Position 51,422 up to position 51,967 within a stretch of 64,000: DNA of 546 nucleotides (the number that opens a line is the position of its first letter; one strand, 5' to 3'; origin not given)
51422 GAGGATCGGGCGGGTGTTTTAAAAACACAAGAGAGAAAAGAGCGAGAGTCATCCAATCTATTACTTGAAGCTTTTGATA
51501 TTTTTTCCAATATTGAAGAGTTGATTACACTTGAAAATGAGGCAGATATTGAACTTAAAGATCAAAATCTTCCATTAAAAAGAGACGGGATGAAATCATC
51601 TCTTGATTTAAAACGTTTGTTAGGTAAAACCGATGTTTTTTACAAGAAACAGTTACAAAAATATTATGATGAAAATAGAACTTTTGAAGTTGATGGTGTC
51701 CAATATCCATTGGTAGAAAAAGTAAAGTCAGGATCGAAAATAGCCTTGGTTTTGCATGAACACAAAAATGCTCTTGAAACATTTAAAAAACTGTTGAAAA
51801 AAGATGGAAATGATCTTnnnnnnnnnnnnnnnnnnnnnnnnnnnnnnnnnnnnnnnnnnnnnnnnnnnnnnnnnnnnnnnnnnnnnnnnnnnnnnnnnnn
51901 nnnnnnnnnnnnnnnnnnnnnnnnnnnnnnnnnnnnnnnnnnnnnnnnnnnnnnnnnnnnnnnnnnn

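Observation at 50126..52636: SF2 helicase fused to four 82-84 aa tandem repeats of an unrecognised domain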

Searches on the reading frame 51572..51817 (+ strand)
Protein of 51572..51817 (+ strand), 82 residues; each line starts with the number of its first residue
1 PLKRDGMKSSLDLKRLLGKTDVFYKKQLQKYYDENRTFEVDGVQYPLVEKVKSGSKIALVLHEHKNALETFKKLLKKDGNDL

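Call 15: search_solved_structures(query=A1, max_evalue=10, show_alignments=3)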
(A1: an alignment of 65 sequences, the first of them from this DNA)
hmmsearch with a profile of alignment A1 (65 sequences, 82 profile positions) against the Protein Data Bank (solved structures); distinct sequences matched with E-value up to 10: 44.
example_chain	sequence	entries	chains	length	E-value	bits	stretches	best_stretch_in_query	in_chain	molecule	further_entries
5byo_A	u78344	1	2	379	8.7e-05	25.5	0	11-40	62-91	dTor_12x31L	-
4yxz_A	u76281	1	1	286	0.00028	23.9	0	11-40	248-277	dTor_9x31L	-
8vd6_A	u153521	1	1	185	0.001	22.1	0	8-30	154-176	CAP REPEAT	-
2d1h_A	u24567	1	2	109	0.017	18.2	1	8-43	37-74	109aa long hypothetical transcriptional regulator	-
4lb5_A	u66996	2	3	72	0.023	17.8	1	3-51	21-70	Protein kinase containing Z-DNA binding domains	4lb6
6zff_A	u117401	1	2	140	0.031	17.3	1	9-44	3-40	DNA double-strand break repair Rad50 ATPase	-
5j6x_A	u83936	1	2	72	0.04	17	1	3-47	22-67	Z-DNA binding protein kinase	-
9yce_A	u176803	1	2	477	0.053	16.6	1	14-57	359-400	Glycine betaine methyltransferase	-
2qne_A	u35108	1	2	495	0.054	16.6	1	14-57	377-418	Putative methyltransferase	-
5xyi_Z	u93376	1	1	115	0.13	15.4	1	7-41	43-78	Uncharacterized protein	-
9fhl_c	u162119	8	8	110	0.15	15.2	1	3-37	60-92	Small ribosomal subunit protein eS25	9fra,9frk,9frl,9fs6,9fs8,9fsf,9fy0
5yhz_A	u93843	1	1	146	0.16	15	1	7-37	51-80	Zinc transport transcriptional regulator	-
5yhx_A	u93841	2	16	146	0.16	15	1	7-37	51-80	Zinc transport transcriptional regulator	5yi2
5yi0_B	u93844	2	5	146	0.17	15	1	7-37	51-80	Zinc transport transcriptional regulator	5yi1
5yhy_A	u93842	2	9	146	0.17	15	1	7-37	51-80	Zinc transport transcriptional regulator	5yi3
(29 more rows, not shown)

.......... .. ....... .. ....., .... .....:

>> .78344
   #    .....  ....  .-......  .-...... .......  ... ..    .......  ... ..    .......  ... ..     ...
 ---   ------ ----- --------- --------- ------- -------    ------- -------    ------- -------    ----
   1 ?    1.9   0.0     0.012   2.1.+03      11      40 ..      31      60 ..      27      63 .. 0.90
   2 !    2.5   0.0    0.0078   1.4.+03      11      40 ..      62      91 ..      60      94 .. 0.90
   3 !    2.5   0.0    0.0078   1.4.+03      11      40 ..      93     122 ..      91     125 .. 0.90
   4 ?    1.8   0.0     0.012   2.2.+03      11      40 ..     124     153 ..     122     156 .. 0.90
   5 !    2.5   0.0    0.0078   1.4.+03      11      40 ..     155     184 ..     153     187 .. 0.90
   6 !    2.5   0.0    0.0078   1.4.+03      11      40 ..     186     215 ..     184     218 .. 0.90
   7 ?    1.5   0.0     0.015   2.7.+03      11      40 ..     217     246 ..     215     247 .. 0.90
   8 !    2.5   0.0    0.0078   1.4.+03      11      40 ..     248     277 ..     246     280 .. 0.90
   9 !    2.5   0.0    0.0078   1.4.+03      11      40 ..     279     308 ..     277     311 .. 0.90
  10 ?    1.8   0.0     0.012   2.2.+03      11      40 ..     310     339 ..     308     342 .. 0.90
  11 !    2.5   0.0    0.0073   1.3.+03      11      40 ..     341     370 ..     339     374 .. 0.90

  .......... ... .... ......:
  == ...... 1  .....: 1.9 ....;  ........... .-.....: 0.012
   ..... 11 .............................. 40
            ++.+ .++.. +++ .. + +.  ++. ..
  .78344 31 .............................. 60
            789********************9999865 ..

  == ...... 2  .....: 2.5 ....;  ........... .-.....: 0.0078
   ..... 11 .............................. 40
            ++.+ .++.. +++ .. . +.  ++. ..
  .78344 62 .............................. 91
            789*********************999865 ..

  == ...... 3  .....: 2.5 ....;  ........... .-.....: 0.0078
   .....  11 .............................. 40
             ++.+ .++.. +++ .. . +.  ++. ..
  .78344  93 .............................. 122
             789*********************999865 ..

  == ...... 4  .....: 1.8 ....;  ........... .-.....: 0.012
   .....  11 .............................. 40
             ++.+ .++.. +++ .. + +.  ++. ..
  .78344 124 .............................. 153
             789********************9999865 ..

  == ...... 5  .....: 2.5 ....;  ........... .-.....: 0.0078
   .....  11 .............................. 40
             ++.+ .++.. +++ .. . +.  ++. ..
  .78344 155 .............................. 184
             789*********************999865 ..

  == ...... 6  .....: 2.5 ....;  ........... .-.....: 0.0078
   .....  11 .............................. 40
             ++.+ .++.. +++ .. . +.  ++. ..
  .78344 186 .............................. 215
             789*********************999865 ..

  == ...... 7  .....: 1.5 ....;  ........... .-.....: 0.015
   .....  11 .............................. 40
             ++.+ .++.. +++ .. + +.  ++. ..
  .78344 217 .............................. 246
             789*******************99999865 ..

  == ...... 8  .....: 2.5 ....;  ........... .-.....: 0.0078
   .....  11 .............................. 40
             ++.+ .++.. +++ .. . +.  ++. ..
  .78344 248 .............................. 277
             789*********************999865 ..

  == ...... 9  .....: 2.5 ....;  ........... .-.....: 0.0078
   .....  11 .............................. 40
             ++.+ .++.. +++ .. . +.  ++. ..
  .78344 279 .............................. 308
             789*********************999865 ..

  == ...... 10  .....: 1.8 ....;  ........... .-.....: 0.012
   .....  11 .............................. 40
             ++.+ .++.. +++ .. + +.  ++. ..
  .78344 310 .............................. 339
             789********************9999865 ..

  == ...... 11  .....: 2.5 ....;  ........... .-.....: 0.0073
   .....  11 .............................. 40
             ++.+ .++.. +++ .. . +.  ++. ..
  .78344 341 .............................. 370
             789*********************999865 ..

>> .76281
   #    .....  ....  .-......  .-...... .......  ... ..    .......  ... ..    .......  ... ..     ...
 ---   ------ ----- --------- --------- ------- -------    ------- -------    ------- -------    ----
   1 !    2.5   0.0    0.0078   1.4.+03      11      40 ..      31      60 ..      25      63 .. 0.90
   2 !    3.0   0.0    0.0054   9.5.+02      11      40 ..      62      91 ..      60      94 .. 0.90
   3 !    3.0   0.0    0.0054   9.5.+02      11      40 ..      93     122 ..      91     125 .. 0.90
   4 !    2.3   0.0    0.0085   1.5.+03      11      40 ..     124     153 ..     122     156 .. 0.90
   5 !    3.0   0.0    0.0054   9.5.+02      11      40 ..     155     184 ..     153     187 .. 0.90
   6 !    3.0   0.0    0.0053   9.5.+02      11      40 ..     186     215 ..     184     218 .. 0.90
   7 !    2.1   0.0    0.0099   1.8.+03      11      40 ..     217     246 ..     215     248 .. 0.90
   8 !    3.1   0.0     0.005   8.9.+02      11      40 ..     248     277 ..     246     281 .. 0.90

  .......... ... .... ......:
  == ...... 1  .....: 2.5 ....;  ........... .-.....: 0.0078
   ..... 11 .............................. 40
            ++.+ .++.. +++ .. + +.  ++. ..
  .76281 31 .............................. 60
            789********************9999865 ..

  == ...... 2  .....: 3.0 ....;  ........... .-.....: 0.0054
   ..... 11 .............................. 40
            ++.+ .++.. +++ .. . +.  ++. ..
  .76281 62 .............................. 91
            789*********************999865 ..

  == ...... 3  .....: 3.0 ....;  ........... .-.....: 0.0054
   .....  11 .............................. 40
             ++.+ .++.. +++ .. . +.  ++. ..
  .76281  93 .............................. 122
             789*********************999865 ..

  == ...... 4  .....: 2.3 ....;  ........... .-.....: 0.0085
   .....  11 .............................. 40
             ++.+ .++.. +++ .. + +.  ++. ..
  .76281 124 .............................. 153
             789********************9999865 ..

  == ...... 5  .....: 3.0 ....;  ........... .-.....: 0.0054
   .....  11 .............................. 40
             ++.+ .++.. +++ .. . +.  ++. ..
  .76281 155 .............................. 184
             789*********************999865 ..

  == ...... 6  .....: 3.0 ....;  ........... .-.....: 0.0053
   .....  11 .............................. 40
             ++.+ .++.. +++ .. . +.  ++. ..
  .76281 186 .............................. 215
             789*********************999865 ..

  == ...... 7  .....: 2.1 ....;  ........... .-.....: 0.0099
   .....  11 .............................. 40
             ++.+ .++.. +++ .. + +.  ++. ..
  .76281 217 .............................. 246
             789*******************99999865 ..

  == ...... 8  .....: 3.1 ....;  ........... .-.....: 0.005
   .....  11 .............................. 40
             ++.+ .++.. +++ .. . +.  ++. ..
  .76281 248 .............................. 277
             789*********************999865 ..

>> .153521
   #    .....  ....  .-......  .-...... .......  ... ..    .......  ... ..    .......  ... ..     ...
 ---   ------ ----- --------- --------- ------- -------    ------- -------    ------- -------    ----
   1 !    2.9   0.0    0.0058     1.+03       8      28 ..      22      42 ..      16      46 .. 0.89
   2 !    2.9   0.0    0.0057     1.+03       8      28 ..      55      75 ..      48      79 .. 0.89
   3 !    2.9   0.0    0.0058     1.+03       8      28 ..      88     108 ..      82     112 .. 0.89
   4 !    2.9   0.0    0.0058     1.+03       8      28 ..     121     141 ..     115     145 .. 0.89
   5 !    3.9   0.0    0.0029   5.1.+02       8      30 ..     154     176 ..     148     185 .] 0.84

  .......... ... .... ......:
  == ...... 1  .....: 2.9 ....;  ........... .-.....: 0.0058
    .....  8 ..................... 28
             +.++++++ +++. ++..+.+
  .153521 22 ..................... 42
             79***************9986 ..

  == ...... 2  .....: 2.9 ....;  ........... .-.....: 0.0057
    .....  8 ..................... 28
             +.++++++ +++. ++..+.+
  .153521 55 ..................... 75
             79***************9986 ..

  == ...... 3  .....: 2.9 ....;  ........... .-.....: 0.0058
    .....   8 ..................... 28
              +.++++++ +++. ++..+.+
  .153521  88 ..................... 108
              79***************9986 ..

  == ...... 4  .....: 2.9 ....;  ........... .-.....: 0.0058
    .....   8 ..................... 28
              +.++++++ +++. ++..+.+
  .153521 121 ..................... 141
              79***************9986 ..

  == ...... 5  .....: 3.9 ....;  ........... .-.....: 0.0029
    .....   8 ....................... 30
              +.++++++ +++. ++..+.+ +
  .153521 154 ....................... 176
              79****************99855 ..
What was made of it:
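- On Winged helix-turn-helix superfamily: Profile-to-PDB hits range from 0.017 to 0.3 (call 15).
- Closest known: Winged helix-turn-helix DNA-binding domains. Same: Weak profile hits go to wHTH chains (call 15).
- Profile hits to wHTH chains are likewise weak (call 15).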

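Call 17: search_protein_families(library=pfam, alignment_id=A1, max_evalue=0.1)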
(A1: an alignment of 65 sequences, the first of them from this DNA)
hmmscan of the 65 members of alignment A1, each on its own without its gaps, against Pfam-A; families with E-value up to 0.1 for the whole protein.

A. member 1, seq(82 aa): 0 families

B. families by the number of members that match (of 65 scanned): 47 families (the first 25 are shown)
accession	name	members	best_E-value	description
PF13518.12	HTH_28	2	0.00039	Helix-turn-helix domain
PF08279.18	HTH_11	2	0.00077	HTH domain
PF02796.21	HTH_7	2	0.001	Helix-turn-helix domain of resolvase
PF09743.14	E3_UFM1_ligase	2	0.0026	E3 UFM1-protein ligase 1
PF05225.22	HTH_psq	2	0.0058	helix-turn-helix, Psq domain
PF13412.12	HTH_24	2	0.0081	Winged helix-turn-helix DNA-binding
PF12668.12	DUF3791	2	0.035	Protein of unknown function (DUF3791)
PF13551.12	HTH_29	1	4.3e-05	Winged helix-turn helix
PF08993.15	T4_Gp59_N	1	0.00055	T4 gene Gp59 loader of gp41 DNA helicase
PF13309.12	HTH_22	1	0.00059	HTH domain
PF01047.28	MarR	1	0.00094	MarR family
PF08280.17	HTH_Mga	1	0.0022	M protein trans-acting positive regulator (MGA) HTH domain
PF13384.12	HTH_23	1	0.0024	Homeodomain-like domain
PF09107.17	SelB-wing_3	1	0.0026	Elongation factor SelB, winged helix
PF13730.12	HTH_36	1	0.0032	Helix-turn-helix domain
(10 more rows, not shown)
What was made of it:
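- One unit gives a weak SelB-wing_3 hit (call 17).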

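Call 21: predict_structure(alignment_id=A1)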
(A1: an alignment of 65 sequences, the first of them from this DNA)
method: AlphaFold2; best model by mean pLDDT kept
length: 82 residues; sequences in the alignment: 65
mean_pLDDT: 96.3   pTM: 0.85
mean pLDDT of the five models: 96.3, 95.8, 95.7, 94.9, 94.8
residues with pLDDT >= 90: 78; 70-90: 4; 50-70: 0; < 50: 0
segments of 3 or more residues with pLDDT < 50: none
pLDDT, mean of each block of 10 residues (from residue 1): 95 97 98 98 98 93 98 96 81
secondary structure, 60 per line:
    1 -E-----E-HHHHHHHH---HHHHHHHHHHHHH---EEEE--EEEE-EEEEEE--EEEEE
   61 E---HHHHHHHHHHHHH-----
elements in order: H10-17 H21-33 E37-40 E43-46 E48-53 E56-61 H65-77
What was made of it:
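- Closest known: Winged helix-turn-helix DNA-binding domains. Different: The usual first helix is missing, the wing is a four-stranded meander, and a C-terminal helix is added (call 21).
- The AF2 model of one unit has pLDDT 96.3 and pTM 0.85, with topology H-T-H + 4 strands + H (call 21).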

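Call 25: fold_search(model_id=the predicted structure, library=pdb)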
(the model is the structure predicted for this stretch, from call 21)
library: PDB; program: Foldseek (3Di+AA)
matches with E <= 10: 641; with E <= 0.001: 0
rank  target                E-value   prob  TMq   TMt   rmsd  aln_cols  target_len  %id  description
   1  3f72_B                6.7e-02  0.94  0.48  0.38   6.0        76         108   18  Crystal Structure of the Staphylococcus aureus pI258 CadC Metal Binding Site 2 Mutant (released 2009-04-07)
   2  2oqg_C                7.2e-02  0.93  0.45  0.36   7.3        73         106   20  ArsR-like Transcriptional Regulator from Rhodococcus sp. RHA1 (released 2007-03-06)
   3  1r22_B                8.7e-02  0.91  0.47  0.41   6.7        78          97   15  Crystal structure of the cyanobacterial metallothionein repressor SmtB (C14S/C61S/C121S mutant) in the Zn2alpha5-form (released 2004-05-18)
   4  1r1u_D                1.3e-01  0.89  0.48  0.42   6.5        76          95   10  Crystal structure of the metal-sensing transcriptional repressor CzrA from Staphylococcus aureus in the apo-form (released 2004-05-18)
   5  6o8k                  1.4e-01  0.84  0.45  0.40   5.7        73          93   19  Crystal Structure of apo and reduced Sulfide-responsive transcriptional repressor (SqrR) from Rhodobacter capsulatus. (released 2020-04-01)
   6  6o8n_A                1.6e-01  0.80  0.44  0.39   5.5        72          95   19  Crystal Structure of C9S tetrasulfide state of Sulfide-responsive transcriptional repressor (SqrR) from Rhodobacter ca (released 2020-04-01)
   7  1r23_A                1.8e-01  0.85  0.47  0.38   5.8        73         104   15  Crystal structure of the cyanobacterial metallothionein repressor SmtB in the Zn1-form (one Zn(II) per dimer) (released 2004-05-18)
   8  6o8o_A                1.8e-01  0.77  0.44  0.39   5.7        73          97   19  Crystal Structure of C9S disulfide state of Sulfide-responsive transcriptional repressor (SqrR) from Rhodobacter capsu (released 2020-04-01)
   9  2rdp                  1.9e-01  0.84  0.47  0.29   5.9        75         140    9  The structure of a MarR family protein from Bacillus stearothermophilus (released 2007-11-13)
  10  2yr2_B                2.0e-01  0.80  0.47  0.30   5.5        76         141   18  Crystal Structure of the Hypothetical regulator from Sulfolobus tokodaii (released 2007-10-02)
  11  1smt_A                2.1e-01  0.82  0.46  0.40   6.0        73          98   15  SMTB REPRESSOR FROM SYNECHOCOCCUS PCC7942 (released 1997-12-03)
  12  6uvu_B                2.1e-01  0.80  0.46  0.35   6.2        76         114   17  Crystal structure of the AntR antimony-specific transcriptional repressor (released 2020-11-04)
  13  6xjf_B                2.1e-01  0.75  0.46  0.38   6.4        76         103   14  X-ray crystal structure of Pyrococcus furiosus general transcription factor TFE-alpha (SeMet labeled protein) (released 2020-07-08)
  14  6o8n_B                2.4e-01  0.63  0.43  0.38   6.5        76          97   18  Crystal Structure of C9S tetrasulfide state of Sulfide-responsive transcriptional repressor (SqrR) from Rhodobacter ca (released 2020-04-01)
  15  1smt_B                2.6e-01  0.77  0.46  0.39   6.4        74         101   15  SMTB REPRESSOR FROM SYNECHOCOCCUS PCC7942 (released 1997-12-03)
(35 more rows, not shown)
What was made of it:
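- On Winged helix-turn-helix superfamily: The topology fits (call 21) and nearly all listed neighbours are wHTH proteins, but the best E is 0.07 with TM 0.48 (call 25).
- Closest known: Winged helix-turn-helix DNA-binding domains. Same: The listed top 50 Foldseek PDB neighbours are almost all of this kind (call 25).
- The listed top 50 Foldseek PDB neighbours are almost all winged-helix or related DNA-binding proteins (CadC, ArsR, SmtB, MarR, TFE-alpha, TubR, AspA), though the matches are weak (call 25).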

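Call 35: search_protein_representatives(alignment_id=A1)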
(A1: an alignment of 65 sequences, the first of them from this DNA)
Query: 65 sequences, 82 profile positions. Proteins with E-value up to 0.001 (for the whole library): 246; up to 1e-10: 54; up to 1e-30: 24. The best 150 are listed.
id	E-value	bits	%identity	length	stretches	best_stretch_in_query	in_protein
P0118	1.3e-138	467.3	-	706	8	3-81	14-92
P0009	8.4e-135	455.0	-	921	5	1-81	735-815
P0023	6.1e-129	436.3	-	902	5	1-81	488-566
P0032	1.2e-116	396.8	-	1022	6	1-74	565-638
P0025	1.9e-110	377.0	-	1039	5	2-78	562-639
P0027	2.8e-104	357.2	-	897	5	3-79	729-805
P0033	9.9e-104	355.5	-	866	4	1-79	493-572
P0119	2.1e-94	325.6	-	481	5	1-78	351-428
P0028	9.1e-84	291.5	-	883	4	1-77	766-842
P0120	9.6e-80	278.6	-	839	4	2-80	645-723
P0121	5.1e-71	250.7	-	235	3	2-81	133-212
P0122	4.5e-61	218.8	-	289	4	2-78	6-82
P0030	2.6e-60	216.3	-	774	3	1-80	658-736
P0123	5.5e-54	196.1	-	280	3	1-80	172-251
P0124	5.1e-49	180.1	-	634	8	9-77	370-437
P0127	4.5e-39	148.3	-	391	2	1-77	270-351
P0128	1.9e-37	143.1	-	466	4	8-78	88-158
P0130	4.8e-35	135.4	-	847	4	4-72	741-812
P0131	9.6e-35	134.4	-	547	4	1-79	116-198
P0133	1.6e-28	114.5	-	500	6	23-78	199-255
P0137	1.1e-20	89.4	-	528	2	3-77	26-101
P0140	2.1e-18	82.1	-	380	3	1-62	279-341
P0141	2.4e-18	81.8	-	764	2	2-80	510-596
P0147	4.6e-14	68.1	-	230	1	1-72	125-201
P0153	4.8e-12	61.6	-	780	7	5-52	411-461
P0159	4.5e-11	58.5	-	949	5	3-76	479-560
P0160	8.9e-11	57.6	-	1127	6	2-62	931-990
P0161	9.1e-11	57.6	-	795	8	5-44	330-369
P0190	1.1e-07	47.7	-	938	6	1-74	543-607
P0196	2.1e-07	46.8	-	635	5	5-34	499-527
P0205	8.4e-07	44.9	-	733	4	48-79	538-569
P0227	3.5e-06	42.9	-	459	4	6-78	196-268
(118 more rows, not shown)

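Call 37: fold_search(model_id=the predicted structure, library=viral)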
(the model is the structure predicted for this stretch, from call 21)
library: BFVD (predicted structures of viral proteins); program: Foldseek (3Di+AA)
matches with E <= 10: 773; with E <= 0.001: 0
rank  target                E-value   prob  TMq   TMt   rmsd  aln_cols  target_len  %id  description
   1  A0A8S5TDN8            1.4e-02  0.98  0.50  0.18   7.9        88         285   12  Repressor domain protein [Siphoviridae sp. ctNnX9]
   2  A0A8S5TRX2            1.4e-01  0.69  0.41  0.36  10.1        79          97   11  Uncharacterized protein [Siphoviridae sp. ctW4q29]
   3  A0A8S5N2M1            1.4e-01  0.57  0.35  0.41   6.1        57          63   26  Uncharacterized protein [Siphoviridae sp. ctRuT6]
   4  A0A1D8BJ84            1.8e-01  0.20  0.25  0.21  13.2        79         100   20  Lipothrixviral transcriptional regulator AvtR [Sulfolobus islandicus filamentous virus 2]
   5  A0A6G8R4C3            1.9e-01  0.41  0.40  0.14   7.2        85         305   19  (no name in the UniProt tables at hand)
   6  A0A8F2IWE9            2.0e-01  0.15  0.21  0.15  10.9        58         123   21  Uncharacterized protein [Streptomyces phage TunaTartare]
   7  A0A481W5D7            2.6e-01  0.47  0.46  0.13   5.9       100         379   12  Antirepressor protein C-terminal domain-containing protein [Fusobacterium phage Fnu1]
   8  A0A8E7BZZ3            2.7e-01  0.63  0.45  0.43  10.2        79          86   16  (no name in the UniProt tables at hand)
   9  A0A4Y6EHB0            2.9e-01  0.47  0.40  0.31   6.2        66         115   17  Uncharacterized protein [Microbacterium phage Anakin]
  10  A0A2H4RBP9            3.8e-01  0.33  0.35  0.29   4.4        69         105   19  Uncharacterized protein [Sulfolobus ellipsoid virus 1]
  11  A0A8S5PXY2            3.8e-01  0.12  0.26  0.26  11.3        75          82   15  Uncharacterized protein [Podoviridae sp. ctIlO27]
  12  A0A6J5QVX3            4.0e-01  0.54  0.42  0.48   4.6        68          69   16  Uncharacterized protein [uncultured Caudovirales phage]
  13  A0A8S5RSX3            4.3e-01  0.12  0.25  0.22   8.2        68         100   15  Uncharacterized protein [Myoviridae sp. ct7CH26]
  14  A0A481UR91            4.6e-01  0.47  0.43  0.20   7.2        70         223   14  (no name in the UniProt tables at hand)
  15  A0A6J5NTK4            4.6e-01  0.41  0.48  0.27  11.3        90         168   12  Uncharacterized protein [uncultured Caudovirales phage]
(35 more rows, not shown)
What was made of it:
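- Tried and rejected: Foldseek of one unit against PDB and against viral predicted structures: nothing at E <= 0.001 (calls 25, 37).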
